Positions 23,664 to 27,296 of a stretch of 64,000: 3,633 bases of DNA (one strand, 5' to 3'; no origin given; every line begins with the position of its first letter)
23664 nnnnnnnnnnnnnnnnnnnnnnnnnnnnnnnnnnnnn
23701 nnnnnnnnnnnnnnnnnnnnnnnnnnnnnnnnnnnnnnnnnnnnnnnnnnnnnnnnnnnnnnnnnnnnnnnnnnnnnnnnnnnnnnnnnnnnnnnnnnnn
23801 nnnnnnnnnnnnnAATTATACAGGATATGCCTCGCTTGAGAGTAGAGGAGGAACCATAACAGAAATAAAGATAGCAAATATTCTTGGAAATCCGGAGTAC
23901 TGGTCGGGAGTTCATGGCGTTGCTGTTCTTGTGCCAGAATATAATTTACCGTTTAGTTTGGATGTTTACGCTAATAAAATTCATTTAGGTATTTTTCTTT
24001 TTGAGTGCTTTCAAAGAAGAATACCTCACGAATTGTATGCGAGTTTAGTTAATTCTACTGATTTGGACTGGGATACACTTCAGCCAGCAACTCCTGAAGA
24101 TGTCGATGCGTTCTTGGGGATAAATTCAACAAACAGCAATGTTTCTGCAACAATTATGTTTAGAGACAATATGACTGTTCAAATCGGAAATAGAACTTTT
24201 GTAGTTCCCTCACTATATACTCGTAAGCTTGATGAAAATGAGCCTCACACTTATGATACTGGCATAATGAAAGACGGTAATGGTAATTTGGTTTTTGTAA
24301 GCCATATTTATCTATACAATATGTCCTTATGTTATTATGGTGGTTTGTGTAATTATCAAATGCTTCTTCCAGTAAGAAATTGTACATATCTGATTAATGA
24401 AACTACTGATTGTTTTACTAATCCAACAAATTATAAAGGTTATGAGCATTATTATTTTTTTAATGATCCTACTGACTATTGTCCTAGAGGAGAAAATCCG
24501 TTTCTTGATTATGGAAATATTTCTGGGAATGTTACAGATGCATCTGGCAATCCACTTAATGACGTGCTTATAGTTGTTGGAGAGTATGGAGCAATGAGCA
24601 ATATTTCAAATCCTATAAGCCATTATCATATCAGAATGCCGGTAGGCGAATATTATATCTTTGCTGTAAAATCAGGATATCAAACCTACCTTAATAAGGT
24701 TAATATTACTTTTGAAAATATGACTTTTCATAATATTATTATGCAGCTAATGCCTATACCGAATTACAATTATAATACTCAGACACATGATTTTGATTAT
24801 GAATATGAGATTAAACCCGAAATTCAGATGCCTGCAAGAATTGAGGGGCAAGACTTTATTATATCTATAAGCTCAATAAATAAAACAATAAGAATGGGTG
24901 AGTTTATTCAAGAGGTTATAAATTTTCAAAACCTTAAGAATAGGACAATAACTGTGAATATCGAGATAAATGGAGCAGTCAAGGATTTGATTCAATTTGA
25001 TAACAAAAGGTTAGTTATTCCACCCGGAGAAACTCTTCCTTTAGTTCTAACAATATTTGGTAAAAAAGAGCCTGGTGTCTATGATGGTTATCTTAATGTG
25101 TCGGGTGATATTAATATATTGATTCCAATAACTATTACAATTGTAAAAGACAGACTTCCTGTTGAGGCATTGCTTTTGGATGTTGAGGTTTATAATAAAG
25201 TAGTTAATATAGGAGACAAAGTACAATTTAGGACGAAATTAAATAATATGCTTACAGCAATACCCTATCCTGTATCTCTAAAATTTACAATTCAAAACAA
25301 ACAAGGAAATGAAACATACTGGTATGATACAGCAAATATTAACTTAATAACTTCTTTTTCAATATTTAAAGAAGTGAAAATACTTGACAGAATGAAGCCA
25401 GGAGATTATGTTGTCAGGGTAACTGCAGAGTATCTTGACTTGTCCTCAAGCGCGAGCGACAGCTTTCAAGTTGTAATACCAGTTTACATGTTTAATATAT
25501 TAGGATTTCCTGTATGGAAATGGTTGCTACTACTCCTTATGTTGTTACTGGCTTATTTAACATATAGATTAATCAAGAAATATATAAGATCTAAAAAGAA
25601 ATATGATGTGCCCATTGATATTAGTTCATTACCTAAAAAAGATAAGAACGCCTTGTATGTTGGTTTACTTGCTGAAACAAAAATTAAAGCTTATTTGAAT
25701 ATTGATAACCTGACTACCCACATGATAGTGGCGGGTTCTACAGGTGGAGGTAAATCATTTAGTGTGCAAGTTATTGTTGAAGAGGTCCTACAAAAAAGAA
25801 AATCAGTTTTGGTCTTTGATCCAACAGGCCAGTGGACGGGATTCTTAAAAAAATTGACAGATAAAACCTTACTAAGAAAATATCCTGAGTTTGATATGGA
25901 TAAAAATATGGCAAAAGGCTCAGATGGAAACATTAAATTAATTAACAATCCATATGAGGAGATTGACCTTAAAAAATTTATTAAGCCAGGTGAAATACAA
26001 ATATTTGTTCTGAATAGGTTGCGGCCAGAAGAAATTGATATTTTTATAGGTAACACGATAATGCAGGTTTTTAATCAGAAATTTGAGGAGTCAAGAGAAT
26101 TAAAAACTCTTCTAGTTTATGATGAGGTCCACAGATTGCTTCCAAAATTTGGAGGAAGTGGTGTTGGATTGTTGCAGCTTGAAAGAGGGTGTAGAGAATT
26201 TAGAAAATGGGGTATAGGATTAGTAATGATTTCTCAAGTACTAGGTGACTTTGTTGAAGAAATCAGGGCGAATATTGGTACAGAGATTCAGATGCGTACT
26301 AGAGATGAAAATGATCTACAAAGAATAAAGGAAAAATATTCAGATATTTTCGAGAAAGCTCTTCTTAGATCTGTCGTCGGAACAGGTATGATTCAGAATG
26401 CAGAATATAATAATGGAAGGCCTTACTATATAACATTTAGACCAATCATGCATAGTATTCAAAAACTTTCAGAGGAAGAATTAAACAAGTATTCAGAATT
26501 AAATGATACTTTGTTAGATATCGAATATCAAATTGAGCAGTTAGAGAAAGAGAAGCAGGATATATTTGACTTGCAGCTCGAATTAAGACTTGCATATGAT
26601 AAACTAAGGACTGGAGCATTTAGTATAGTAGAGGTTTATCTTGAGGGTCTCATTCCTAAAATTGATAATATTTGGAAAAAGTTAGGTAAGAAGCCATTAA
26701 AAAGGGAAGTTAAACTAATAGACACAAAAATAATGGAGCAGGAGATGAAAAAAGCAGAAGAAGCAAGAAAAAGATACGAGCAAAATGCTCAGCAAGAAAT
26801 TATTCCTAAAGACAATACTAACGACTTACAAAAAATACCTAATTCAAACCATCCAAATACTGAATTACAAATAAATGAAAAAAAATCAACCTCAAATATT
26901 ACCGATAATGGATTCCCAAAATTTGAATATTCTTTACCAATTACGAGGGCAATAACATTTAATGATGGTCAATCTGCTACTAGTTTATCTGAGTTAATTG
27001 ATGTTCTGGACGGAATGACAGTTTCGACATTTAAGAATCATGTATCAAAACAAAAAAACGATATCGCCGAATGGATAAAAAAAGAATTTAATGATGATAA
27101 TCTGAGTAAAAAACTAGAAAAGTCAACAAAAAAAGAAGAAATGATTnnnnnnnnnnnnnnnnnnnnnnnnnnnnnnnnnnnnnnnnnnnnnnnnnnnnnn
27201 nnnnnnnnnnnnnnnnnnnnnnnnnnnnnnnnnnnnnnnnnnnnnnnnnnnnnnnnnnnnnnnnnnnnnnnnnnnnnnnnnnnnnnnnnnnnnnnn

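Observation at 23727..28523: Single 1598-aa polypeptide combining ectodomain, TM, HerA-like ATPase, NDF.NWI domain, 400-aa K/E-rich linker and TPRs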

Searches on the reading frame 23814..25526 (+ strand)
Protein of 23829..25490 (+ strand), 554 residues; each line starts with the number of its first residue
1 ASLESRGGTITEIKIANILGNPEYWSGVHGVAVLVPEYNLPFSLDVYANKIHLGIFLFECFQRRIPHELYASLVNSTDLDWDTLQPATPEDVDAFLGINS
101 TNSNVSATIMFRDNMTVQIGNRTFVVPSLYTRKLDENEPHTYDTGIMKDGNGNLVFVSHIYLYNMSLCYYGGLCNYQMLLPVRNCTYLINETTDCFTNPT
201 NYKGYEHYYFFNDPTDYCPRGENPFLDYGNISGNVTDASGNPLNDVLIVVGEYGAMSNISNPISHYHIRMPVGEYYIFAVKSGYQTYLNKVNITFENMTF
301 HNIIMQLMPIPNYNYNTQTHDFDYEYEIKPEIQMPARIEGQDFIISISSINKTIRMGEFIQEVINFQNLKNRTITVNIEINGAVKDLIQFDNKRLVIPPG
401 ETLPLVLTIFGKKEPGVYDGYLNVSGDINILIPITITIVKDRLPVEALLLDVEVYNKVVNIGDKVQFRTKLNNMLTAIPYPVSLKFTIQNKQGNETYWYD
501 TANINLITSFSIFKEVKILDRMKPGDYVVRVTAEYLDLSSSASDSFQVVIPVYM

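Call 9: search_protein_families(library=pfam, proteins=[window:23829-25490:+], max_evalue=5)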
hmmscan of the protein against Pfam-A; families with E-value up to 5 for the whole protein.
window:23829-25490:+ (554 aa): 3 families
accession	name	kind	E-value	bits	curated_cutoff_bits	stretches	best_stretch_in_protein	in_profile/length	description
PF13620.12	CarboxypepD_reg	-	4.2e-06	27.4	32.3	1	231-293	2-69/82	Carboxypeptidase regulatory-like domain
PF08308.17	PEGA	-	0.024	15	20.8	1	270-300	32-61/71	PEGA domain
PF15150.11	PMAIP1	-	0.16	12.2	27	1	459-476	30-47/54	Phorbol-12-myristate-13-acetate-induced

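Call 29: predict_structure(alignment_id=A3)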
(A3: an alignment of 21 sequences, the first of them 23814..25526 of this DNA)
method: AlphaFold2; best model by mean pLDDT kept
length: 571 residues; sequences in the alignment: 21
mean_pLDDT: 73.5   pTM: 0.39
mean pLDDT of the five models: 73.5, 71.3, 71.0, 64.7, 64.5
residues with pLDDT >= 90: 106; 70-90: 284; 50-70: 93; < 50: 88
segments of 3 or more residues with pLDDT < 50: 1-26, 174-176, 191-208, 225-230, 316-344, 447-451
pLDDT, mean of each block of 10 residues (from residue 1): 24 27 51 76 75 76 69 89 91 91 70 84 88 76 72 94 74 54 79 41 48 86 51 79 82 80 66 81 82 83 83 54 31 32 58 84 86 87 92 89 88 89 93 90 63 74 85 78 71 87 86 78 86 85 76 72 53 50
secondary structure, 60 per line:
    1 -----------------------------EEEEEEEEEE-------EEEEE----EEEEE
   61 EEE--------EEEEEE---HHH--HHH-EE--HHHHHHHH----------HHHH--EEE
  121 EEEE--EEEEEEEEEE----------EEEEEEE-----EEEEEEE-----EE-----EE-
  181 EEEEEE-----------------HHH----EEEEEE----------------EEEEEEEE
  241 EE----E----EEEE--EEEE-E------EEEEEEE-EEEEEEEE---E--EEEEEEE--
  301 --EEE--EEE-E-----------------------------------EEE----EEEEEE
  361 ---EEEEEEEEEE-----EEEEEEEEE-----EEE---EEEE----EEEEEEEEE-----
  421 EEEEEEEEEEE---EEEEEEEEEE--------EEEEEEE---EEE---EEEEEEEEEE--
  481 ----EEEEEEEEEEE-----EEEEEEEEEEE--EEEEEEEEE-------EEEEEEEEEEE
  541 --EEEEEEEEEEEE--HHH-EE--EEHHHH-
elements in order: E30-39 E47-51 E56-63 E72-77 H94-101 H112-115 E118-124 E127-136 E147-153 E159-165 E181-186 E211-216 E233-242 E252-255 E258-261 E270-276 E278-285 E292-298 E303-305 E308-310 E348-350 E355-360 E364-373 E379-387 E393-395 E399-402 E407-415 E421-431 E435-444 E453-459 E463-465 E469-478 E485-495 E501-511 E514-522 E530-540 E543-554 H567-570

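Call 44: fold_search(model_id=the predicted structure, library=pdb)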
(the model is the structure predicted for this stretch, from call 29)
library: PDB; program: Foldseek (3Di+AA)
matches with E <= 10: 1963; with E <= 0.001: 954
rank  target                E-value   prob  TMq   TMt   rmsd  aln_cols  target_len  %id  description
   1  8jmw_A                1.7e-12  1.00  0.26  0.28   5.4       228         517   17  Fibril form of serine peptidase Vpr (released 2023-12-06)
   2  7sqc_2A               3.3e-12  1.00  0.17  0.14  49.0       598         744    9  Ciliary C1 central pair apparatus isolated from Chlamydomonas reinhardtii (released 2022-04-13)
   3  9ijj_C                3.6e-12  1.00  0.17  0.10  41.1       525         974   10  In situ structure of the central apparatus in mouse sperm axoneme. (released 2025-06-04)
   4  7som_D                5.6e-12  1.00  0.20  0.09  40.6       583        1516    8  Ciliary C2 central pair apparatus isolated from Chlamydomonas reinhardtii (released 2022-04-13)
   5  7sqc_F0               5.9e-12  1.00  0.23  0.37  25.3       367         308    8  Ciliary C1 central pair apparatus isolated from Chlamydomonas reinhardtii (released 2022-04-13)
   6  7sqc_2B               1.5e-11  1.00  0.16  0.13  48.7       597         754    9  Ciliary C1 central pair apparatus isolated from Chlamydomonas reinhardtii (released 2022-04-13)
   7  4kkp_B                2.0e-11  1.00  0.16  0.37  17.1       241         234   12  Crystal structure of Vibrio cholerae RbmA (crystal form 2) (released 2013-05-22)
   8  7sqc_O0               2.2e-11  1.00  0.18  0.10  40.4       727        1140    7  Ciliary C1 central pair apparatus isolated from Chlamydomonas reinhardtii (released 2022-04-13)
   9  4kkq_A                2.5e-11  1.00  0.16  0.39  17.8       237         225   13  Crystal structure of Vibrio cholerae RbmA (crystal form 1) (released 2013-05-22)
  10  7sqc_F1               2.5e-11  1.00  0.21  0.25  39.8       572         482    7  Ciliary C1 central pair apparatus isolated from Chlamydomonas reinhardtii (released 2022-04-13)
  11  7sqc_T2               2.9e-11  1.00  0.15  0.16  35.7       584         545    6  Ciliary C1 central pair apparatus isolated from Chlamydomonas reinhardtii (released 2022-04-13)
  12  4kkp_A                3.8e-11  1.00  0.16  0.37  17.3       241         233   12  Crystal structure of Vibrio cholerae RbmA (crystal form 2) (released 2013-05-22)
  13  9ijj_E                4.0e-11  1.00  0.16  0.18  37.4       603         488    8  In situ structure of the central apparatus in mouse sperm axoneme. (released 2025-06-04)
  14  4kkr_A                4.2e-11  1.00  0.16  0.39  17.8       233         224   12  Crystal structure of Vibrio cholerae RbmA (crystal form 3) (released 2013-05-22)
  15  4be6_A                5.2e-11  1.00  0.16  0.38  17.4       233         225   12  V. cholera biofilm scaffolding protein RbmA (released 2013-12-18)
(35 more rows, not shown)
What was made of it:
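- On SPEARE-type DPANN surface proteins: The AF2 model and Foldseek show Ig-like sandwiches (calls 29, 44).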

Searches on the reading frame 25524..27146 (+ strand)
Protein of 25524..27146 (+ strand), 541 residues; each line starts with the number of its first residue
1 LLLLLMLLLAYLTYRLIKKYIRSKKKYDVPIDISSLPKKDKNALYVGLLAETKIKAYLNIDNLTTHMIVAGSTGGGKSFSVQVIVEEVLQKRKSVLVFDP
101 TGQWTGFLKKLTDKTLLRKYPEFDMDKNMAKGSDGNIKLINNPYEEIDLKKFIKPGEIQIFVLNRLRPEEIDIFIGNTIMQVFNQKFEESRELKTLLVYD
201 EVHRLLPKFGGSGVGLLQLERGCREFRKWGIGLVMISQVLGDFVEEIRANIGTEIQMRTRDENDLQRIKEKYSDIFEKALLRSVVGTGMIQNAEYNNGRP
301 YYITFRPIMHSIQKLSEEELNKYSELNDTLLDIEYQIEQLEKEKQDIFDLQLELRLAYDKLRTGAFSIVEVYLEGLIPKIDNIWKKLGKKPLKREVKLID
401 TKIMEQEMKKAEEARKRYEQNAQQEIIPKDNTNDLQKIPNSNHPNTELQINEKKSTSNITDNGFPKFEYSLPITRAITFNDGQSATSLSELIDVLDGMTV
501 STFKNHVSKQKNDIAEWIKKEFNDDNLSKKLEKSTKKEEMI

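Call 26: predict_structure(alignment_id=A2)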
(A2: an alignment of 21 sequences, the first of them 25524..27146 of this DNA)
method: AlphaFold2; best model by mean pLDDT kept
length: 541 residues; sequences in the alignment: 21
mean_pLDDT: 82.3   pTM: 0.70
mean pLDDT of the five models: 82.3, 81.9, 79.4, 72.6, 64.1
residues with pLDDT >= 90: 236; 70-90: 226; 50-70: 40; < 50: 39
segments of 3 or more residues with pLDDT < 50: 426-464
pLDDT, mean of each block of 10 residues (from residue 1): 93 89 72 88 91 90 77 75 95 95 92 93 93 92 89 93 92 90 88 92 84 80 83 86 70 78 72 72 74 86 92 91 91 92 93 92 88 93 92 83 77 73 51 34 31 29 57 86 88 89 89 93 89 88 87
secondary structure, 60 per line:
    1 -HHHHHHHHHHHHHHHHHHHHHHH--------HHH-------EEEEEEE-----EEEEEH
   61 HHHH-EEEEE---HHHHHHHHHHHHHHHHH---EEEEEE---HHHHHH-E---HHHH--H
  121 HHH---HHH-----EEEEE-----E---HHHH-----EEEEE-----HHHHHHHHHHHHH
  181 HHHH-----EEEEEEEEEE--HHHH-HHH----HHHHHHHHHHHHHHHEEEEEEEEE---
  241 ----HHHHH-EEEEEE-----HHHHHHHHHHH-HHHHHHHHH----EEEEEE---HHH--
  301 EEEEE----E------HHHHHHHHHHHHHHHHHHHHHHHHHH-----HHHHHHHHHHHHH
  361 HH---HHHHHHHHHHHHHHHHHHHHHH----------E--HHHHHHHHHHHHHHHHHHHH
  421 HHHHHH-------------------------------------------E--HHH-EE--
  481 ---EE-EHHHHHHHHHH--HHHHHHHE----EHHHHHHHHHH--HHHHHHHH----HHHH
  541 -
elements in order: H2-24 E43-49 E55-59 H60-64 E66-70 H74-90 E94-99 H103-108 H114-117 H120-123 E135-139 H149-152 E158-162 H168-184 E190-199 H202-205 H214-228 E229-237 H245-249 E251-256 H262-272 H274-282 E287-292 E301-305 H317-342 H348-362 H366-387 H401-426 H488-497 H500-506 H513-522 H525-532 H537-540
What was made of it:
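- On HerA sensu stricto (DNA repair helicase): The model has only two short strands between the TM helix and the P-loop (call 26).
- Checked: AF2 (pLDDT 82) shows four long helices at aa 916-1025 after the ATPase (call 26).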

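Call 32: fold_search(model_id=the predicted structure, library=pdb)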
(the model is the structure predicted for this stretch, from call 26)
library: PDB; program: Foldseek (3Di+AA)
matches with E <= 10: 1572; with E <= 0.001: 280
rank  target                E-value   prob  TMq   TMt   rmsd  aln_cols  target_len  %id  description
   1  4d2i_A                1.8e-12  1.00  0.39  0.45   4.3       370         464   16  Crystal structure of the HerA hexameric DNA translocase from Sulfolobus solfataricus bound to AMP-PNP (released 2014-12-03)
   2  4d2i_B                4.9e-12  1.00  0.39  0.45   4.4       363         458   17  Crystal structure of the HerA hexameric DNA translocase from Sulfolobus solfataricus bound to AMP-PNP (released 2014-12-03)
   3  8woc_A                2.4e-11  1.00  0.37  0.54   4.5       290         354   22  Cryo-EM structure of SIR2/HerA complex (released 2024-09-11)
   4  9x1m_A                3.6e-11  1.00  0.39  0.37   8.3       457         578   14  The cryo-EM structure of HerA-NurA complex with AMPPNP and dsDNA from Thermococcus kodakarensis (released 2026-02-04)
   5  9x1l_A                9.3e-11  1.00  0.38  0.36   8.6       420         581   14  The cryo-EM structure of HerA-NurA complex with AMPPNP from Thermococcus kodakarensis (released 2026-02-04)
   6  8wiv_A                1.2e-10  1.00  0.38  0.48   4.4       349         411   20  Cryo-EM structure of a bacterial protein (released 2024-09-11)
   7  8xau_E                1.7e-10  1.00  0.36  0.36  17.9       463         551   14  Cryo-EM structure of HerA (released 2024-06-05)
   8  8xau_A                2.3e-10  1.00  0.36  0.35  18.6       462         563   15  Cryo-EM structure of HerA (released 2024-06-05)
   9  8xau_F                2.9e-10  1.00  0.34  0.35  19.6       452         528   15  Cryo-EM structure of HerA (released 2024-06-05)
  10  8wj3_N                3.0e-10  1.00  0.36  0.36  13.3       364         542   19  Cryo-EM structure of a bacterial protein (released 2024-09-11)
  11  8xav_A                3.6e-10  1.00  0.37  0.35  18.5       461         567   14  Cryo-EM structure of an anti-phage defense complex (released 2024-06-05)
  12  8wod_D                3.8e-10  1.00  0.38  0.42   4.7       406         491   16  Cryo-EM structure of SIR2/HerA complex (released 2024-09-11)
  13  8wld_L                4.0e-10  1.00  0.38  0.31  19.2       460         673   16  Cryo-EM structure of SIR2/HerA antiphage complex (released 2024-09-11)
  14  8wiv_D                4.2e-10  1.00  0.38  0.35  16.0       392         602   19  Cryo-EM structure of a bacterial protein (released 2024-09-11)
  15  8wld_D                5.6e-10  1.00  0.38  0.32  16.6       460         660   16  Cryo-EM structure of SIR2/HerA antiphage complex (released 2024-09-11)
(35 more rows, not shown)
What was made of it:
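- On VirB4 / TraG-VirD4 (type IV secretion ATPases): The first non-HerA Foldseek hit, TcpA, is at rank 28 (call 32).
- Foldseek puts HerA 4d2i first (call 32).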
